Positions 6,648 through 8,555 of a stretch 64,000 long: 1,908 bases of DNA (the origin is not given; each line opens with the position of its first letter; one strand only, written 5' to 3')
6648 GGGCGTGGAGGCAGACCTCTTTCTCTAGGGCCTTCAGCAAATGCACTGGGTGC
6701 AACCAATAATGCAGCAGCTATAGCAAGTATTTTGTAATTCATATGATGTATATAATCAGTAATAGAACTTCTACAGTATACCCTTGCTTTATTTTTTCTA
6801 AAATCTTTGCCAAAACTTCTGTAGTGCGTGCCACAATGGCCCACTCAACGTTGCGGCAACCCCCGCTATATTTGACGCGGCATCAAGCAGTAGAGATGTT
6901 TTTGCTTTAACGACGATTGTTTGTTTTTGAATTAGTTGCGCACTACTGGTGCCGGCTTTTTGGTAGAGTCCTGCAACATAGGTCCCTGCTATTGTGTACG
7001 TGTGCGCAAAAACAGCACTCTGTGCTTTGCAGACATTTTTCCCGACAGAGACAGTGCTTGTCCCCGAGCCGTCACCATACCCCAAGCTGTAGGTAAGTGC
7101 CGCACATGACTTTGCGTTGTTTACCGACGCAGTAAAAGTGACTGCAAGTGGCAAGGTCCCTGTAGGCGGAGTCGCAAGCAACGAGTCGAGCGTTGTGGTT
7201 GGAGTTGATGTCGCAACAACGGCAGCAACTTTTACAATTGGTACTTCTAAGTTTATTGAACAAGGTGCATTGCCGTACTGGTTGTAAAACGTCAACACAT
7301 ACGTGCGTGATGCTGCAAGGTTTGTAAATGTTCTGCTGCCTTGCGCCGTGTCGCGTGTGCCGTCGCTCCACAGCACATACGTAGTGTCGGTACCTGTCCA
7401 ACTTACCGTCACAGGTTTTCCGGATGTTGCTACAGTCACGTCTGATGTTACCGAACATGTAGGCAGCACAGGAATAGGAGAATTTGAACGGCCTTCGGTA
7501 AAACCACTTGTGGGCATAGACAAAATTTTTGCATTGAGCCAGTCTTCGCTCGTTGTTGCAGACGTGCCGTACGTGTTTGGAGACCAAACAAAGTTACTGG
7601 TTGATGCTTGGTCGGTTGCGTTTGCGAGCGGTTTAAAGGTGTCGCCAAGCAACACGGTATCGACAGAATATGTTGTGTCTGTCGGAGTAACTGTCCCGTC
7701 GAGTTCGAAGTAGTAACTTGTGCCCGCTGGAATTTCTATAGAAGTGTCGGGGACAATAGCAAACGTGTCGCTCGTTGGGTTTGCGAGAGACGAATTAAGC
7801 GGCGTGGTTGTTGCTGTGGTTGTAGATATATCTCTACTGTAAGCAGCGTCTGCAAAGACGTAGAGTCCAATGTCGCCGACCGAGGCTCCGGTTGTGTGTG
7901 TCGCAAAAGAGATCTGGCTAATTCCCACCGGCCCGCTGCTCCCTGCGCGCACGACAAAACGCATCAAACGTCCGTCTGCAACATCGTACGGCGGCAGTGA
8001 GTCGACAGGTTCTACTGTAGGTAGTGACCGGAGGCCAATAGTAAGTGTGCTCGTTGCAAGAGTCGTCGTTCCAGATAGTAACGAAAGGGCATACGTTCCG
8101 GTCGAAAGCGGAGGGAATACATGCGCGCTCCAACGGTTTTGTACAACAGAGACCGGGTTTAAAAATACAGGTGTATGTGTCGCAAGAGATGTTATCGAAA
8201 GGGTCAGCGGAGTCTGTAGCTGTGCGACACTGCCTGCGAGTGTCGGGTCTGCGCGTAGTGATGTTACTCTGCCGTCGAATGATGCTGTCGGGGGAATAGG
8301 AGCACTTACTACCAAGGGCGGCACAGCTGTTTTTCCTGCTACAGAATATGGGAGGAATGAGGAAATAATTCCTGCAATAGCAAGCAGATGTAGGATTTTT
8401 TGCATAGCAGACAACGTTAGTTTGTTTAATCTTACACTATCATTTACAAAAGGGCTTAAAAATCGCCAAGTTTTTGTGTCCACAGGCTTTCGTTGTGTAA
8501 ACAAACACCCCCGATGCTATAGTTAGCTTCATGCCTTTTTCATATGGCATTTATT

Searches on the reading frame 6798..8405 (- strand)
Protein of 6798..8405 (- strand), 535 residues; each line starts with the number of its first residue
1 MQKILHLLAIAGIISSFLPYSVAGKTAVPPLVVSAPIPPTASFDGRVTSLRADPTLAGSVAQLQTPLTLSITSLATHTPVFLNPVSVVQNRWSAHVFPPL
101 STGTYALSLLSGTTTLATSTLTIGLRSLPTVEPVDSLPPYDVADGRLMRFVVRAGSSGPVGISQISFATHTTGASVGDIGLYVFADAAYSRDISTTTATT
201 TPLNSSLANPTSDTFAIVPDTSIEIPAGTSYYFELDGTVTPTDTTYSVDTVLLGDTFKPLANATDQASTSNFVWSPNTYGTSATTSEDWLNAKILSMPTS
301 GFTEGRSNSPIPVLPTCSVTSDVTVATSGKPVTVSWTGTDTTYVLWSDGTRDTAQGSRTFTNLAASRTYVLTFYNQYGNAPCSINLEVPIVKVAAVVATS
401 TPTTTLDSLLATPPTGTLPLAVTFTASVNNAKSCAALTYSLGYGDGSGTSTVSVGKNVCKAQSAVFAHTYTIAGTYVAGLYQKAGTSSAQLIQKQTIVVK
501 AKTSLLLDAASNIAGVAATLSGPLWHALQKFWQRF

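Call 39: search_protein_families(library=pfam, proteins=[window:6798-8405:-], max_evalue=0.001)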
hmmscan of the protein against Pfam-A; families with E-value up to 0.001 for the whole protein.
window:6798-8405:- (535 aa): 1 family
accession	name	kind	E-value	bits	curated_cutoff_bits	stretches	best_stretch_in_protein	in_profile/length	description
PF18911.6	PKD_4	-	4.8e-05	23.8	27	1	417-488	15-74/85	PKD domain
